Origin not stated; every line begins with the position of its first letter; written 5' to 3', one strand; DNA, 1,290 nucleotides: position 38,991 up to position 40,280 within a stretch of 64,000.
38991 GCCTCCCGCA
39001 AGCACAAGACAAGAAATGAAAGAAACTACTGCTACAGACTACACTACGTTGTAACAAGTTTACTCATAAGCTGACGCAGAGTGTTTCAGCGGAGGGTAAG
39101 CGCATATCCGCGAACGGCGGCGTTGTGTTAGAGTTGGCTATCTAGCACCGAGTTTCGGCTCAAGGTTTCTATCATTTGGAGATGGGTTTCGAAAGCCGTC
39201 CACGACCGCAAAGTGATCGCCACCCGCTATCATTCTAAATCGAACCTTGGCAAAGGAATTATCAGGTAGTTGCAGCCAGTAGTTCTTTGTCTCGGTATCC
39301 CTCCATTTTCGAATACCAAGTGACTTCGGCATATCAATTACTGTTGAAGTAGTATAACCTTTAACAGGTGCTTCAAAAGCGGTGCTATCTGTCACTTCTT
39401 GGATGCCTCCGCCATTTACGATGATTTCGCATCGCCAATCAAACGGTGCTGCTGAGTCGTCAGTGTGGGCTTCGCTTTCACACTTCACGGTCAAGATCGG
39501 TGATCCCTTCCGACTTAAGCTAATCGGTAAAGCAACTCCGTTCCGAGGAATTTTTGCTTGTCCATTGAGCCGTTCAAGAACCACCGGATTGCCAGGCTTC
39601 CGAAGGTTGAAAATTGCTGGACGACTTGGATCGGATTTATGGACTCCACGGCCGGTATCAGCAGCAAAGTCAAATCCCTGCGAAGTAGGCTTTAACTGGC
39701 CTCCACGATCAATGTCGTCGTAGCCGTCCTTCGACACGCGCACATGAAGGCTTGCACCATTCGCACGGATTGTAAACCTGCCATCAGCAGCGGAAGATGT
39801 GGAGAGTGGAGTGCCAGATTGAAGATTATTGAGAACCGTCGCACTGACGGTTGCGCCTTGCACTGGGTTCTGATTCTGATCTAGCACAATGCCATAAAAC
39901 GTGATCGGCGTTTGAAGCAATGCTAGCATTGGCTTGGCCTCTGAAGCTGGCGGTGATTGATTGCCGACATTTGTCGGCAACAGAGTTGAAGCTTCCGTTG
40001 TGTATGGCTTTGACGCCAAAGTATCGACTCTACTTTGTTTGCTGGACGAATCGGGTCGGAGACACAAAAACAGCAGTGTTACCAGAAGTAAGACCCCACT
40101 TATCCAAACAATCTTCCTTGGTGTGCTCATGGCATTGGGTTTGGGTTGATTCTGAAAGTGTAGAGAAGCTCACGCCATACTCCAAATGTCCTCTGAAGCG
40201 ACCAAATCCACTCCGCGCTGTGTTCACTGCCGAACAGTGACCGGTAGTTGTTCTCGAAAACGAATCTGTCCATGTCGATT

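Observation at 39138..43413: Translationally coupled three-gene operon of exported proteins centred on a DUF900-type hydrolase: candidate uncharacterised secreted effector module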

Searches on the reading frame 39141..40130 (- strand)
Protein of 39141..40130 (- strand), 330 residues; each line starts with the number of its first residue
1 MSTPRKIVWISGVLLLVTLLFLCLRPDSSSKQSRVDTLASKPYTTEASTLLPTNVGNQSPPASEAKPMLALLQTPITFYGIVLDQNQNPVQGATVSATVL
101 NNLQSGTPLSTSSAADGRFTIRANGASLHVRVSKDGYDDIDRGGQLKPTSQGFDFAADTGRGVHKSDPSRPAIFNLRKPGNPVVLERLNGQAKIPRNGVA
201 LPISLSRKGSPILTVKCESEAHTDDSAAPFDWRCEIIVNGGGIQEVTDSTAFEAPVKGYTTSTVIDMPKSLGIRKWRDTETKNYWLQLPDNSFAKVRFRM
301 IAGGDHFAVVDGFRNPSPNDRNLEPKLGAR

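Call 3: search_protein_families(library=pfam, proteins=[window:39141-40130:-], max_evalue=1)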
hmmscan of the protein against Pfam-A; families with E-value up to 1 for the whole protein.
window:39141-40130:- (330 aa): 5 families
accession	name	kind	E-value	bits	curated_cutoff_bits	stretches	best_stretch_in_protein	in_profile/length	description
PF13620.12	CarboxypepD_reg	-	3.2e-09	37.5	32.3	1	79-141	3-63/82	Carboxypeptidase regulatory-like domain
PF02369.22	Big_1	-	0.00075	20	34.9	1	74-123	17-66/93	Bacterial Ig-like domain (group 1)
PF13715.12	CarbopepD_reg_2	-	0.0053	17.2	32.2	1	80-140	3-58/88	CarboxypepD_reg-like domain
PF25020.1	TTR_TEN1-4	-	0.073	13.4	27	1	80-137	11-64/86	Teneurin TTR-like domain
PF15976.11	CooC_C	-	0.087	13.3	29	1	76-132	17-64/93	CS1-pili formation C-terminal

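Call 4: search_protein_families(library=ncbifam, proteins=[window:39141-40130:-], max_evalue=1)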
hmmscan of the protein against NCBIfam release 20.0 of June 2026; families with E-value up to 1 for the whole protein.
window:39141-40130:- (330 aa): 2 families
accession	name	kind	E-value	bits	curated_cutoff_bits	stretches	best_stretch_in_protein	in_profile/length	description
TIGR04056.1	OMP_RagA_SusC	subfamily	0.076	11.3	368.25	1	77-138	2-55/981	SusC/RagA family TonB-linked outer membrane protein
NF033176.1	auto_AIDA-I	exception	0.17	9.2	1200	1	91-248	247-391/1287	autotransporter adhesin AIDA-I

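Call 12: find_homologous_proteins(query=window:39141-40130:-)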
Query window:39141-40130:- (330 aa): 71 proteins with E <= 0.001 among 2200 candidates.
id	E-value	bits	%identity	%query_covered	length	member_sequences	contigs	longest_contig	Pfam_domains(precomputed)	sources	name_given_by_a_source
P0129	1.0e-172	591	99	80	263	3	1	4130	PF13620.13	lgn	-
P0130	1.3e-170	585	79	99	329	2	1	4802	PF13620.13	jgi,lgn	-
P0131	5.3e-165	566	77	100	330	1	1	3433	PF13620.13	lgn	-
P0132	2.2e-102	360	52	98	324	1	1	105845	PF13715.13,PF13620.13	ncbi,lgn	ncbi:MAG: carboxypeptidase-like regulatory domain-containing protein [Verrucomicrobiota bacterium]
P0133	2.6e-101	357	52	98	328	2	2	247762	PF13620.13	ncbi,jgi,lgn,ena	-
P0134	1.0e-99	352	49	100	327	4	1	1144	-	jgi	jgi:hypothetical protein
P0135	5.9e-99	349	49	97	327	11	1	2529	PF13620.13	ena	-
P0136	1.0e-98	348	49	98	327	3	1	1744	PF13715.13,PF13620.13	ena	-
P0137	7.8e-98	345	52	88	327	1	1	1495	PF13620.13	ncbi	-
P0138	1.2e-97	345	51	96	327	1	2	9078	PF13620.13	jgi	-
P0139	3.3e-97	343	49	98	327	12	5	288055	PF13620.13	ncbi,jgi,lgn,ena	jgi:hypothetical protein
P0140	4.0e-97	343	50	92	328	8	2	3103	PF13620.13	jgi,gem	-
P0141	8.0e-97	342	52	86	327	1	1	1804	PF13620.13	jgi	-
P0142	5.3e-96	339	49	100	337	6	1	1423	PF13620.13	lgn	-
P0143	8.5e-96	339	49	98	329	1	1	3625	PF13620.13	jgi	-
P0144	8.6e-96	339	55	84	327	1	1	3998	PF13620.13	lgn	-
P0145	1.3e-95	338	55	80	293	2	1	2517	PF13620.13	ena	-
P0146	1.4e-95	338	56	81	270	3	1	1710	PF13620.13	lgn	-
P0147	1.5e-95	338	54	80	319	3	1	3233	PF13620.13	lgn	-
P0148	1.6e-95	338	54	84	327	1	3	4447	PF13620.13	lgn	-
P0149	1.8e-95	338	51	93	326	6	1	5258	PF13620.13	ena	-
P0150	3.5e-95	337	54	82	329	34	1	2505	PF13620.13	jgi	jgi:hypothetical protein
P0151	3.9e-95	337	58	78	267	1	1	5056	PF13620.13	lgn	-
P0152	5.5e-95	336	48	100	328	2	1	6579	PF13620.13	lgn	-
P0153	6.8e-95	336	50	98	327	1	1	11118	PF13620.13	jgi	jgi:hypothetical protein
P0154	1.8e-94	334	48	98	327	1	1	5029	PF13715.13,PF13620.13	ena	-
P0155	2.4e-94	334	51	94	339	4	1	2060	PF13620.13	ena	-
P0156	2.7e-94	334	55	79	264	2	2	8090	PF13715.13,PF13620.13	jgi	jgi:hypothetical protein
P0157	2.2e-93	331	49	97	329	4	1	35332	PF13620.13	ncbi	-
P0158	4.4e-93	330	55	80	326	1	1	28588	PF13620.13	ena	-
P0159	4.6e-93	330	49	95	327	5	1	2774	PF13620.13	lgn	-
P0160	7.1e-93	329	54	81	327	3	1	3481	PF13620.13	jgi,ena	jgi:hypothetical protein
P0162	1.5e-92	328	48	97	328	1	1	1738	PF13620.13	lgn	-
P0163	1.6e-92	328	55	79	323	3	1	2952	PF13620.13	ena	-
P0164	2.0e-92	328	53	81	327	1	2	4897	PF13620.13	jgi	jgi:hypothetical protein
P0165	2.2e-92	328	47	100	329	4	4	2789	PF02369.23,PF13620.13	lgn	-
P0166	5.0e-92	326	55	79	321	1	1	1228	PF13620.13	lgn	-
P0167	2.0e-91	324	55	80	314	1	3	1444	PF13620.13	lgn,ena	-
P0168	4.2e-91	323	56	77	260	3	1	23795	PF13620.13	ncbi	-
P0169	1.0e-90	322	49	95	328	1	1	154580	PF02369.23,PF13620.13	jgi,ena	jgi:hypothetical protein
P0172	2.7e-88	314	48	92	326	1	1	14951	PF13620.13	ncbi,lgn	-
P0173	4.1e-86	307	47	91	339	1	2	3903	PF13620.13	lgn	-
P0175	1.2e-85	305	50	80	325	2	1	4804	PF13620.13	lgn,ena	-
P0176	1.2e-84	302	47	98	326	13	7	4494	PF13620.13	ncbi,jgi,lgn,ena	jgi:hypothetical protein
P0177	1.4e-84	302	45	98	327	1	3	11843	PF13620.13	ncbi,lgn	-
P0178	1.8e-84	302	53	79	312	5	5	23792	PF13620.13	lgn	-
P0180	2.6e-83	298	49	80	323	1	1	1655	PF13620.13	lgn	-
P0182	2.5e-81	291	51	79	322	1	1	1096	PF13620.13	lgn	-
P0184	1.0e-70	256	39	97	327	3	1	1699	PF13620.13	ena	-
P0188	1.0e-57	214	53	57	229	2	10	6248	PF13620.13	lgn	-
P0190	7.1e-45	171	52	46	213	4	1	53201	PF13620.13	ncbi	ncbi:MAG: carboxypeptidase-like regulatory domain-containing protein, partial [Verrucomicrobiota bac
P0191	5.6e-37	145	36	77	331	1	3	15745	PF13620.13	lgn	-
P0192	6.1e-37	145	36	80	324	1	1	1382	PF13620.13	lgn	-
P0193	1.2e-36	144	36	78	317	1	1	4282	PF13620.13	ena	-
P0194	1.3e-34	138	38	78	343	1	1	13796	PF13620.13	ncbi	-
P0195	8.3e-34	135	37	78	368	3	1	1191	PF13620.13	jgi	jgi:hypothetical protein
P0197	5.0e-22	96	33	77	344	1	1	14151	PF13620.13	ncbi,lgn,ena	-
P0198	7.6e-22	96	32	77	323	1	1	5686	PF20598.5,PF13620.13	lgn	-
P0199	9.2e-16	76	31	77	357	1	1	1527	PF13620.13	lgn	-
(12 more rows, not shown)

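Call 13: find_encoding_contigs(protein=P0132, flank=10000, max_places=2)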
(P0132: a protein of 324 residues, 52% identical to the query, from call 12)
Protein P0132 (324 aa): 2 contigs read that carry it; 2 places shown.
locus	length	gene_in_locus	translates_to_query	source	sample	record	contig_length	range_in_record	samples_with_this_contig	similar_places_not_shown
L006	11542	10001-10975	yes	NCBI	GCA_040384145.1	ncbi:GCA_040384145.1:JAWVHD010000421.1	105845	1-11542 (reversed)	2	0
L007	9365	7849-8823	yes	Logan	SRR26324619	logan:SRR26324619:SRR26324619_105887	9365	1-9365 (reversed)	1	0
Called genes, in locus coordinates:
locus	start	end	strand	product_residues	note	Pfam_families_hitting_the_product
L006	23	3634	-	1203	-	PF00005:ABC_tran, PF01061:ABC2_membrane, PF12698:ABC2_membrane_3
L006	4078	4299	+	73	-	-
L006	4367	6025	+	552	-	PF05658:YadA_head (weak)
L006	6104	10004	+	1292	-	PF05990:DUF900 (weak)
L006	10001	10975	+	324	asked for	PF13620:CarboxypepD_reg, PF13715:CarbopepD_reg_2 (weak)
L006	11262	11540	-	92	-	?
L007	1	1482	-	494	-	?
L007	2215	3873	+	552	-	PF05658:YadA_head (weak)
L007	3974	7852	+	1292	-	PF05990:DUF900 (weak)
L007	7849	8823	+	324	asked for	PF13620:CarboxypepD_reg, PF13715:CarbopepD_reg_2 (weak)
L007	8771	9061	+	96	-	-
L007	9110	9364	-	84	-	?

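Call 14: find_encoding_contigs(protein=P0133, flank=10000, max_places=2)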
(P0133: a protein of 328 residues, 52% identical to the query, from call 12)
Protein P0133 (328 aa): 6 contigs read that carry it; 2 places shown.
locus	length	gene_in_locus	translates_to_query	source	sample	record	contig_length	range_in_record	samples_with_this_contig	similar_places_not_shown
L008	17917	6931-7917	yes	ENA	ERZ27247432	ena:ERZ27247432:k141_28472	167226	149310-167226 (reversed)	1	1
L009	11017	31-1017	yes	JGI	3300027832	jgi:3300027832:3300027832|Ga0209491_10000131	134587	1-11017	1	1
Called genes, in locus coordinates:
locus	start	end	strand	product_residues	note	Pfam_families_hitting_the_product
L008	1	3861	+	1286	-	?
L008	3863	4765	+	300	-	-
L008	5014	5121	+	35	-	-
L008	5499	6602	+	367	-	PF01797:Y1_Tnp (weak)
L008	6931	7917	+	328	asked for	PF13620:CarboxypepD_reg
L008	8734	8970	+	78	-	-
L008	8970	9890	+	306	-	-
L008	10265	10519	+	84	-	-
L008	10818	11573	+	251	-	PF01609:DDE_Tnp_1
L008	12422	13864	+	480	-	PF01408:GFO_IDH_MocA, PF19051:GFO_IDH_MocA_C2 (weak)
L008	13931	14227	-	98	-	-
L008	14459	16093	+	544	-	PF06439:3keto-disac_hyd, PF20434:BD-FAE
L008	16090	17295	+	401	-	-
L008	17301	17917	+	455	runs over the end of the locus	PF04734:Ceramidase_alk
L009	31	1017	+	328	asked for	PF13620:CarboxypepD_reg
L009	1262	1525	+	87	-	-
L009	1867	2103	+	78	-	-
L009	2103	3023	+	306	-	-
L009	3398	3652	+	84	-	-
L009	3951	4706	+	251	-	PF01609:DDE_Tnp_1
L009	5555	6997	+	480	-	PF01408:GFO_IDH_MocA, PF19051:GFO_IDH_MocA_C2 (weak)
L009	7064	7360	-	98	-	-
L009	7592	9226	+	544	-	PF06439:3keto-disac_hyd, PF20434:BD-FAE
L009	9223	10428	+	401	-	-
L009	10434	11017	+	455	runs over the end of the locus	PF04734:Ceramidase_alk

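Call 15: find_encoding_contigs(protein=P0139, flank=10000, max_places=2)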
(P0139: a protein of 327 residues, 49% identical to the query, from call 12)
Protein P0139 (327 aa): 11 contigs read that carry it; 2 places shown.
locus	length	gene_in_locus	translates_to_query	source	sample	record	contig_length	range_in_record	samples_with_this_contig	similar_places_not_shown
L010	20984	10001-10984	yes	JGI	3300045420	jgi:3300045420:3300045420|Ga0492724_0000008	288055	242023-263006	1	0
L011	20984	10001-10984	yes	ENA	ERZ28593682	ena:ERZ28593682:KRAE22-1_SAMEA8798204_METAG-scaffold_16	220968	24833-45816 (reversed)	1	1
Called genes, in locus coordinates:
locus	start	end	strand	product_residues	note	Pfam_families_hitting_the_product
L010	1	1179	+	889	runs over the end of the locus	-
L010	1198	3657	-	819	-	PF00069:Pkinase, PF07714:PK_Tyr_Ser-Thr, PF08308:PEGA (weak), PF03781:FGE-sulfatase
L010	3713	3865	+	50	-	-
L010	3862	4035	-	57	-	-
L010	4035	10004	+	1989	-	PF18884:TSP3_bac, PF05990:DUF900 (weak)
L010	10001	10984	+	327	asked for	PF13620:CarboxypepD_reg (faint)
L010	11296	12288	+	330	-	PF02265:S1-P1_nuclease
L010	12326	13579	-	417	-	PF01408:GFO_IDH_MocA, PF22725:GFO_IDH_MocA_C3 (weak), PF19051:GFO_IDH_MocA_C2, PF02894:GFO_IDH_MocA_C (weak)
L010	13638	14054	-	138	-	PF02566:OsmC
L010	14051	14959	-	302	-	-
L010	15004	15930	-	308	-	-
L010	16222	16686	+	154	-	-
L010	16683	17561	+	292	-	-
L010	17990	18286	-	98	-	-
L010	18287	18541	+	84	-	PF13564:DoxX_2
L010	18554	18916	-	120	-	PF13564:DoxX_2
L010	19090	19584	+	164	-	-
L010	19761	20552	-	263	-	-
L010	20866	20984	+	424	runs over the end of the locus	PF00155:Aminotran_1_2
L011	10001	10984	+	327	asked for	PF13620:CarboxypepD_reg (faint)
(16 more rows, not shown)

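Call 36: search_protein_families(library=pfam, proteins=[L010:3894-10001:+, L006:6087-10001:+], max_evalue=0.001)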
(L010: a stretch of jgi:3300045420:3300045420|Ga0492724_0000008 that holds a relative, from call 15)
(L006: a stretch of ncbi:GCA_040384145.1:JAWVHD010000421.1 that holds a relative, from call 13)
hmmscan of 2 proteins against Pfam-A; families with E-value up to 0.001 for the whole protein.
L010:3894-10001:+ (2036 aa): 2 families
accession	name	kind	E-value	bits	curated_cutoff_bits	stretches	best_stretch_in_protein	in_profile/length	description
PF18884.5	TSP3_bac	-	9.9e-10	38.5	25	2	518-539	1-21/22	Bacterial TSP3 repeat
PF05990.18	DUF900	-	8.4e-06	25.8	20.5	1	1721-1826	16-114/232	Alpha/beta hydrolase of unknown function (DUF900)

L006:6087-10001:+ (1305 aa): 1 family
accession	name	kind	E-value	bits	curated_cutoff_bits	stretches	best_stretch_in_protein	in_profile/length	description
PF05990.18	DUF900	-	1.7e-06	28.1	20.5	1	997-1108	16-114/232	Alpha/beta hydrolase of unknown function (DUF900)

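Call 44: predict_structure(alignment_id=A2)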
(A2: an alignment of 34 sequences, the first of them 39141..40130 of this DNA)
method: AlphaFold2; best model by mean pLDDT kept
length: 330 residues; sequences in the alignment: 34
mean_pLDDT: 83.1   pTM: 0.62
mean pLDDT of the five models: 83.1, 82.3, 82.2, 81.9, 80.4
residues with pLDDT >= 90: 202; 70-90: 64; 50-70: 20; < 50: 44
segments of 3 or more residues with pLDDT < 50: 1-3, 26-64
pLDDT, mean of each block of 10 residues (from residue 1): 57 82 56 31 31 33 63 95 96 98 91 98 96 94 88 79 88 93 92 95 91 94 75 96 92 94 96 92 97 97 92 95 74
secondary structure, 60 per line:
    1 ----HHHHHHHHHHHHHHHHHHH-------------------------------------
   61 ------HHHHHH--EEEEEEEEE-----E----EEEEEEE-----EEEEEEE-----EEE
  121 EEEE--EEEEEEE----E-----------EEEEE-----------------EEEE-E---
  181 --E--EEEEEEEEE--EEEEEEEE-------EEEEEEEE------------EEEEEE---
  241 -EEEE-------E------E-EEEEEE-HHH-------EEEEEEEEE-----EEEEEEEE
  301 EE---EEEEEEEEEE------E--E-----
elements in order: H5-23 H67-72 E75-83 E94-100 E106-112 E118-124 E127-133 E150-154 E172-175 E186-194 E197-204 E212-219 E232-237 E242-245 E262-267 E279-287 E293-302 E306-315

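Call 48: fold_search(model_id=the predicted structure, library=pdb)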
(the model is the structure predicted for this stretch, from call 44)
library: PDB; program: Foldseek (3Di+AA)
matches with E <= 10: 1228; with E <= 0.001: 6
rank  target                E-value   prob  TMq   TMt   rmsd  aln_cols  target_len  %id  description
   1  8fia_A                2.5e-05  1.00  0.20  0.05  17.0       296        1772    8  The structure of fly Teneurin self assembly (released 2023-05-03)
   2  6fb3_A                5.3e-05  0.99  0.19  0.05  15.1       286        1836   10  Teneurin 2 Partial Extracellular Domain (released 2018-03-28)
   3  3kpt_B                1.8e-04  0.99  0.21  0.20  14.3       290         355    9  Crystal structure of BcpA, the major pilin subunit of Bacillus cereus (released 2009-11-24)
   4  4yok                  2.0e-04  0.99  0.21  0.32  16.1       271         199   10  Crystal structure of a DUF3823 family protein (PARMER_04126) from Parabacteroides merdae ATCC 43184 at 1.80 A resolution (released 2015-03-25)
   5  4oq1                  4.9e-04  1.00  0.22  0.22  13.7       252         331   10  Structure of the Streptococcal ancillary pilin (released 2014-04-23)
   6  2azq                  6.7e-04  1.00  0.23  0.24   8.1       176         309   15  Crystal Structure of Catechol 1,2-Dioxygenase from Pseudomonas arvilla C-1 (released 2005-10-04)
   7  2boy_E                1.0e-03  1.00  0.23  0.30   6.5       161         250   16  Crystal structure of 3-ChloroCatechol 1,2-Dioxygenase from Rhodococcus Opacus 1CP (released 2006-08-24)
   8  1dlm_A                1.0e-03  1.00  0.20  0.22   8.2       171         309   13  STRUCTURE OF CATECHOL 1,2-DIOXYGENASE FROM ACINETOBACTER CALCOACETICUS NATIVE DATA (released 2000-05-23)
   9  3e8v                  1.2e-03  1.00  0.20  0.70   4.4       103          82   19  Crystal structure of a possible transglutaminase-family protein proteolytic fragment from Bacteroides fragilis (released 2008-09-02)
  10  8r54_A                1.2e-03  0.93  0.19  0.05  15.0       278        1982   11  Mouse teneurin-3 non-compact subunit - A0B0 isoform (released 2024-05-08)
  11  3rkp_A                1.3e-03  0.95  0.21  0.20  14.1       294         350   10  Crystal structure of BcpA*(D312A), the major pilin subunit of Bacillus cereus (released 2012-05-30)
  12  2nsm                  1.4e-03  1.00  0.20  0.17   4.3       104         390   19  Crystal structure of the human carboxypeptidase N (Kininase I) catalytic domain (released 2007-04-24)
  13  2boy_B                1.4e-03  1.00  0.24  0.31   5.2       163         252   15  Crystal structure of 3-ChloroCatechol 1,2-Dioxygenase from Rhodococcus Opacus 1CP (released 2006-08-24)
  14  9hfj                  1.7e-03  1.00  0.19  0.68   5.1       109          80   19  Crystal structure of the NTE domain of SusCdex (BT3090) dextran transporter (released 2025-11-26)
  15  2boy_A                1.7e-03  1.00  0.22  0.28   6.3       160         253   14  Crystal structure of 3-ChloroCatechol 1,2-Dioxygenase from Rhodococcus Opacus 1CP (released 2006-08-24)
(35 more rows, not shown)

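Call 53: list_cluster_members(proteins=[P0001, P0121, window:39141-40130:-, window:36611-38779:+])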
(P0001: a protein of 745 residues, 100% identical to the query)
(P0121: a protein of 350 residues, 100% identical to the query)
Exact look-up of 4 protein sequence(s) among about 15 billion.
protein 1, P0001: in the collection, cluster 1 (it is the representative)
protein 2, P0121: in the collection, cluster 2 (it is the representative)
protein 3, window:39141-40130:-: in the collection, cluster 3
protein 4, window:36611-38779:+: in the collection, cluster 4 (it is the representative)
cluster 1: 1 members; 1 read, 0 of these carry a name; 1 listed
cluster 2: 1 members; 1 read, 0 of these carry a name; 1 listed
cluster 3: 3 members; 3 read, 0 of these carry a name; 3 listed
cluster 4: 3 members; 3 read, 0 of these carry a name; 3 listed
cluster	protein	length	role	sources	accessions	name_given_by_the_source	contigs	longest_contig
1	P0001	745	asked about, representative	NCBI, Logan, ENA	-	-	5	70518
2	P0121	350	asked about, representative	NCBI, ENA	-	-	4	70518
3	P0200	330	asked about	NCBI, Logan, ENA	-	-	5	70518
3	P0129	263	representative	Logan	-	-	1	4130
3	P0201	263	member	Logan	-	-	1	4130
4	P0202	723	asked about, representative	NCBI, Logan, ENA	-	-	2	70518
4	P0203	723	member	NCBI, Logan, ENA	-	-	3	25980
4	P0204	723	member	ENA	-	-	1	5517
